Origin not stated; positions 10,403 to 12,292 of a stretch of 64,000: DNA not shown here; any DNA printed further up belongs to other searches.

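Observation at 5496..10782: Orphan copy of an internal comM segment 5.1 kb from the intact gene: direct repeats bracket an AT-richer cargo block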

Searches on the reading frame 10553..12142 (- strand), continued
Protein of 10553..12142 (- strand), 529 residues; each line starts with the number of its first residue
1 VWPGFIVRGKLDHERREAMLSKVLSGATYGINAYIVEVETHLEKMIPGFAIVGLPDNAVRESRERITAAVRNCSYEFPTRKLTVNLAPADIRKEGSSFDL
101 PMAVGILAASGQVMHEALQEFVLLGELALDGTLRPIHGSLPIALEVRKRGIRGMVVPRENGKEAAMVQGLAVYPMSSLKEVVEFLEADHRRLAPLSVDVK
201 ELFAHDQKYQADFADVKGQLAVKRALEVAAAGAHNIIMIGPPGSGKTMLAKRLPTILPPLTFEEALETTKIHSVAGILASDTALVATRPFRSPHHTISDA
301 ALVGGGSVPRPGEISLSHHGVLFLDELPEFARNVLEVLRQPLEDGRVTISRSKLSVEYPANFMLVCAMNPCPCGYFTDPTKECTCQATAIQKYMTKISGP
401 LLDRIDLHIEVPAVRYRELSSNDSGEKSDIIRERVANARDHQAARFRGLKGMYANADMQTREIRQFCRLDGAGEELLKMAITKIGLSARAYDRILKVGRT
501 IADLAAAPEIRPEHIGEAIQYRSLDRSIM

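Call 53: search_protein_families(library=pfam, max_evalue=0.0001, proteins=[L022:11645-12259:+, L022:12284-13363:+, L022:13777-14166:-, L022:14440-15303:+, L144:4066-4494:-, L144:4499-5278:-, L144:5260-5538:-, L144:514-2250:+])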
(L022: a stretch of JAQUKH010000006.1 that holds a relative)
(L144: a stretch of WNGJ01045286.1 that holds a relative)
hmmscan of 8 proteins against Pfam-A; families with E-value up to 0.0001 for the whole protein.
L022:11645-12259:+ (204 aa): 0 families

L022:12284-13363:+ (359 aa): 0 families

L022:13777-14166:- (129 aa): 1 family
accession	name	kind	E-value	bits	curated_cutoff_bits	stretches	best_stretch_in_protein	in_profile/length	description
PF07238.19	PilZ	-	4.4e-10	40.3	22.5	1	19-122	6-100/102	PilZ domain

L022:14440-15303:+ (287 aa): 2 families
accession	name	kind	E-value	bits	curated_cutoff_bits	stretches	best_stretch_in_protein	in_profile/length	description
PF00196.25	GerE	-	8.9e-11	41.7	23.5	1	228-276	2-50/57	Bacterial regulatory proteins, luxR family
PF13426.13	PAS_9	-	7.9e-05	23.3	27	0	35-131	7-102/103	PAS domain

L144:4066-4494:- (142 aa): 1 family
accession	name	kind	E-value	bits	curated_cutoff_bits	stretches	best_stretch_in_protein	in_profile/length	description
PF03572.23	Peptidase_S41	-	2.8e-15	56.7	24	1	9-98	80-163/165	Peptidase family S41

L144:4499-5278:- (259 aa): 3 families
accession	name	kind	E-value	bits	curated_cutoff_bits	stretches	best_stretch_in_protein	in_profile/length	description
PF17820.7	PDZ_6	-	2.8e-05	24.2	27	1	151-183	1-32/54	PDZ domain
PF13180.12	PDZ_2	-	4.1e-05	24.2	27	1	140-206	4-68/80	PDZ domain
PF00595.29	PDZ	-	4.4e-05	24.2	23.2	0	149-181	26-58/81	PDZ domain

L144:5260-5538:- (92 aa): 0 families

L144:514-2250:+ (578 aa): 3 families
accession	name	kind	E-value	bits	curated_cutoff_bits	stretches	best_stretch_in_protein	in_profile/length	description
PF01464.25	SLT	-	2.4e-22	79.1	21.3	1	245-342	18-115/117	Transglycosylase SLT domain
PF01476.26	LysM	-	3.1e-16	59.5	20.9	1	528-568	4-43/43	LysM domain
PF23577.1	LysM_RLK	-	1.5e-07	31.8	27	0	461-492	7-38/44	LysM domain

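Call 58: find_encoding_contigs(protein=P0100, flank=10000, max_places=2)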
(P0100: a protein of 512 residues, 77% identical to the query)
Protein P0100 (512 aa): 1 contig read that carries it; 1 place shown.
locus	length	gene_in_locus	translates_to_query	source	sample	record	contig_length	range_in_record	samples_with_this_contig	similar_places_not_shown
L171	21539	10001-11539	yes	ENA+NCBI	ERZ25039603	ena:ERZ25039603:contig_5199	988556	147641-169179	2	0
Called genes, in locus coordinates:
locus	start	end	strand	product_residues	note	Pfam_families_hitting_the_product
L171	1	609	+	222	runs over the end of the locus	PF04326:SLFN_AlbA_2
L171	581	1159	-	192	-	PF00588:SpoU_methylase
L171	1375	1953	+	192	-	PF02224:Cytidylate_kin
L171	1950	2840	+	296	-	PF02401:LYTB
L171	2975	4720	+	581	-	PF00575:S1, PF13509:S1_2 (faint), PF21710:Spt6_S1 (faint), PF00575:S1, PF23459:S1_RRP5 (weak), PF00575:S1, PF23459:S1_RRP5 (weak), PF00575:S1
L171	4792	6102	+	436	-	PF00919:UPF0004, PF04055:Radical_SAM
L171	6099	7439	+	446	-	PF17820:PDZ_6, PF19238:Radical_SAM_2, PF04459:DUF512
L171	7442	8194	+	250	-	-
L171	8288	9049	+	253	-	PF01416:PseudoU_synth_1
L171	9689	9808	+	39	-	-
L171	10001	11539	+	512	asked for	PF13541:ChlI, PF05496:RuvB_N (faint), PF00158:Sigma54_activat (faint), PF00493:MCM (weak), PF01078:Mg_chelatase, PF07728:AAA_5, PF13335:Mg_chelatase_C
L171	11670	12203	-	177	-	PF13801:Metal_resist (weak)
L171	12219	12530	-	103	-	-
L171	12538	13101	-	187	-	PF04542:Sigma70_r2, PF07638:Sigma70_ECF (weak), PF08281:Sigma70_r4_2, PF04545:Sigma70_r4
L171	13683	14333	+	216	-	PF01794:Ferric_reduct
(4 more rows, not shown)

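Call 68: search_protein_families(library=ncbifam, max_evalue=0.00001, proteins=[window:10553-12088:-])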
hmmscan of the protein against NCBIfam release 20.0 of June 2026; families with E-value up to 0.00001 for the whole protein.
window:10553-12088:- (511 aa): 7 families
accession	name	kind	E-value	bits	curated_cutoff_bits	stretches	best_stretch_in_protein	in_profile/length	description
TIGR00368.1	TIGR00368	hypoth_equivalog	5.5e-197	655.3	362.4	1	6-504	2-499/499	YifB family Mg chelatase-like AAA ATPase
NF007365.0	PRK09862.1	equivalog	1.1e-143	479.5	530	1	2-510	3-498/506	YifB family Mg chelatase-like AAA ATPase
TIGR02902.1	spore_lonB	equivalog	7.9e-13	47.9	723.3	1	192-332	61-207/531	ATP-dependent protease LonB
TIGR02903.1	spore_lon_C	equivalog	3.4e-11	42.4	678.8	0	194-334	152-299/615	Lon family ATP-dependent protease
TIGR02442.1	Cob-chelat-sub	hypoth_equivalog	8.7e-10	37.7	779.45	1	282-352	109-179/641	putative cobaltochelatase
TIGR00764.1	lon_rel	equivalog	1.4e-09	37.1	516.6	0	198-251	20-73/608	ATP-dependent protease LonB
TIGR02031.1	BchD-ChlD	equivalog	2.1e-08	33.4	499.55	1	204-352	3-143/608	magnesium chelatase ATPase subunit D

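Call 69: find_related_loci(query=window:10553-12088:-, collection=viral_contigs, flank=10000)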
Query window:10553-12088:- (511 aa) in viral_contigs; peptide patterns used: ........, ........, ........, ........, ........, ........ (x = any residue, [..] = any of these).
87 stretches matched a pattern; 77 encode a relative of the query (tblastn E <= 1e-3); 77 distinct loci.
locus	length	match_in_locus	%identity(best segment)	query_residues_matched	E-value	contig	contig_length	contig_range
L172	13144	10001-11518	55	1-511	0e+0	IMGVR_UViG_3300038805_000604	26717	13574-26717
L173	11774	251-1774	53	1-508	2e-169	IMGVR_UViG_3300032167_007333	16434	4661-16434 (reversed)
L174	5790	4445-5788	50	1-451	4e-149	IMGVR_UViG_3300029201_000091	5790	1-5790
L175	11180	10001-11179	59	1-394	2e-146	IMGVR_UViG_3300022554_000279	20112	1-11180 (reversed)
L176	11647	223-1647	47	1-473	7e-134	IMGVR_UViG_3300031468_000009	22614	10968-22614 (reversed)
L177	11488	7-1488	45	2-508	1e-133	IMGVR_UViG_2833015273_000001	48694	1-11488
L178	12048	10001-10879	66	216-508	2e-127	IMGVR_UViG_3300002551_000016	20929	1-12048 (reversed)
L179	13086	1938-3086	52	1-387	4e-126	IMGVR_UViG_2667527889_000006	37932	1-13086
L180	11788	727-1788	53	1-357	6e-123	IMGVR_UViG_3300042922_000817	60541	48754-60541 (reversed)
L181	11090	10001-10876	62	216-508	5e-119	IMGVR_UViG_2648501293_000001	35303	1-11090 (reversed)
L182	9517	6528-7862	44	54-511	1e-117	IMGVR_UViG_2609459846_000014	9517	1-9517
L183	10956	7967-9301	44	54-511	1e-117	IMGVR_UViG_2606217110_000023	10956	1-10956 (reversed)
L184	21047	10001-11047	50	1-351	2e-115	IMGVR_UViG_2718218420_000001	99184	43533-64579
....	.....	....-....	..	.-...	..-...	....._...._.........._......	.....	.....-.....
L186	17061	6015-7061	50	1-351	3e-114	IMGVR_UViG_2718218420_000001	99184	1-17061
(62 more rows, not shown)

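Call 73: search_protein_families(library=pfam, max_evalue=0.001, proteins=[L176:1776-2699:-, L176:1763-2464:+, L176:2713-3576:-, L176:3833-8446:-, L176:8450-10495:-, L176:10986-11588:-, L176:205-1698:+])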
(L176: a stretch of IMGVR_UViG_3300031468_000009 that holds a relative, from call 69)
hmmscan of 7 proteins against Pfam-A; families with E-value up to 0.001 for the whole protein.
L176:1776-2699:- (307 aa): 1 family
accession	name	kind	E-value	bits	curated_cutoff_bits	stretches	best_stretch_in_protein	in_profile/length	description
PF01510.30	Amidase_2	-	2.6e-11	44.4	26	1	28-182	7-131/131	N-acetylmuramoyl-L-alanine amidase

L176:1763-2464:+ (233 aa): 0 families

L176:2713-3576:- (287 aa): 0 families

L176:3833-8446:- (1537 aa): 1 family
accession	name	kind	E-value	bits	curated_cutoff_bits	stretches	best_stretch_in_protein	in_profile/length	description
PF18857.6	LPD38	-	3.4e-47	161.4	27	1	1241-1419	4-185/189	Large polyvalent protein associated domain 38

L176:8450-10495:- (681 aa): 0 families

L176:10986-11588:- (200 aa): 0 families

L176:205-1698:+ (497 aa): 10 families
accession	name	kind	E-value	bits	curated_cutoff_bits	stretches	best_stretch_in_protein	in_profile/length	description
PF01078.27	Mg_chelatase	-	1.1e-88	296.4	20.3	1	202-406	1-201/207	Magnesium chelatase, subunit ChlI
PF13541.12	ChlI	-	1.2e-43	148.3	27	1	26-148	1-121/121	Subunit ChlI of Mg-chelatase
PF13335.12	Mg_chelatase_C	-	1.1e-11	45.6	26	1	418-482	3-64/94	Magnesium chelatase, subunit ChlI C-terminal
PF07728.20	AAA_5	-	6.4e-10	39.6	22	1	309-366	66-126/139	AAA domain (dynein-related subfamily)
PF00493.29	MCM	-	3.3e-07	30.1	23.3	1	302-372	114-184/224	MCM P-loop domain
PF00158.32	Sigma54_activat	-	2e-06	28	20.2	0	301-357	85-141/168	Sigma-54 interaction domain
PF05496.18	RuvB_N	-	0.00011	22.4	27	0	205-243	8-53/159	Holliday junction DNA helicase RuvB P-loop domain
PF05362.19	Lon_C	-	0.00012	22.1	21.1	1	26-151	45-175/205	Lon protease (S16) C-terminal proteolytic domain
PF00004.35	AAA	-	0.00054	20.9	21.2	0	226-243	1-18/131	ATPase family associated with various cellular activities (AAA)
PF13191.12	AAA_16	-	0.00065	20.7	32.6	0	218-243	18-44/167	AAA ATPase domain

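Call 76: search_protein_families(library=phrogs, max_evalue=0.001, proteins=[L142:12233-13207:+, L142:13463-14002:+, L142:17117-17983:+, L142:13999-17016:+, L022:11645-12259:+, L022:12284-13363:+, L142:19100-19594:+])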
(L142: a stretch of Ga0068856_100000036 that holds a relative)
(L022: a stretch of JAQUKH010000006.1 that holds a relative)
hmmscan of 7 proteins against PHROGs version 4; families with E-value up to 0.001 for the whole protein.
L142:12233-13207:+ (324 aa): 0 families

L142:13463-14002:+ (179 aa): 0 families

L142:17117-17983:+ (288 aa): 1 family
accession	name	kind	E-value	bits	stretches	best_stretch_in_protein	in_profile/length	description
phrog_26238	-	unknown function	2.1e-14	54.7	1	11-85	9-85/303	-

L142:13999-17016:+ (1005 aa): 3 families
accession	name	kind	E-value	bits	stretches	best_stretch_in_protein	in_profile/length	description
phrog_5156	-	unknown function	2.7e-62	212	2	265-790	269-808/824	-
phrog_2666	-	head and packaging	1.1e-08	35.2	0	633-726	420-504/555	terminase large subunit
phrog_7035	-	unknown function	6.5e-07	29.1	0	596-707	446-559/969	-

L022:11645-12259:+ (204 aa): 0 families

L022:12284-13363:+ (359 aa): 0 families

L142:19100-19594:+ (164 aa): 0 families

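Call 81: search_protein_families(library=pfam, max_evalue=0.001, proteins=[L184:11108-11719:+, L184:12076-12780:-, L184:12780-14375:-, L184:10001-11074:+])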
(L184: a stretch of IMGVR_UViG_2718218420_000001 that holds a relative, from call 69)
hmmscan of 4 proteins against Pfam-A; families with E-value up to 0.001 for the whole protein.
L184:11108-11719:+ (203 aa): 1 family
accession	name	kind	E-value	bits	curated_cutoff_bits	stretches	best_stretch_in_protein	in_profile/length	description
PF18734.6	HEPN_AbiU2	-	9.4e-15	55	26.8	1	43-175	33-173/193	AbiU2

L184:12076-12780:- (234 aa): 1 family
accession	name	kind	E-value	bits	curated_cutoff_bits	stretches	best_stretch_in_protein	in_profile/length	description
PF04555.19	XhoI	-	1.4e-43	149.4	25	1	22-202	1-179/191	Restriction endonuclease XhoI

L184:12780-14375:- (531 aa): 2 families
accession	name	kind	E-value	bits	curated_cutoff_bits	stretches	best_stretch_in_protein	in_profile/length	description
PF07669.17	Eco57I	-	1.3e-20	74.6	25.3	1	123-218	74-171/171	Eco57I restriction-modification methylase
PF02384.22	N6_Mtase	-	1.2e-08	35.2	20.4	1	3-251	23-254/311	N-6 DNA Methylase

L184:10001-11074:+ (357 aa): 7 families
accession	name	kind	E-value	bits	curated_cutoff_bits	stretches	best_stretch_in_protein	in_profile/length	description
PF01078.27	Mg_chelatase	-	4.6e-74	248.7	20.3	1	192-350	1-158/207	Magnesium chelatase, subunit ChlI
PF13541.12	ChlI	-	6.6e-42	142.7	27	1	20-142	1-121/121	Subunit ChlI of Mg-chelatase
PF07728.20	AAA_5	-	3.5e-09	37.2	22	1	215-351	1-124/139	AAA domain (dynein-related subfamily)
PF00493.29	MCM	-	1.8e-08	34.2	23.3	1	207-351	51-174/224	MCM P-loop domain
PF00158.32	Sigma54_activat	-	2.3e-06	27.8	20.2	0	289-349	84-142/168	Sigma-54 interaction domain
PF05496.18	RuvB_N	-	0.00028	21.1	27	0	295-329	81-115/159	Holliday junction DNA helicase RuvB P-loop domain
PF07726.17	AAA_3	-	0.0008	19.7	27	0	300-351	64-113/131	ATPase family associated with various cellular activities (AAA)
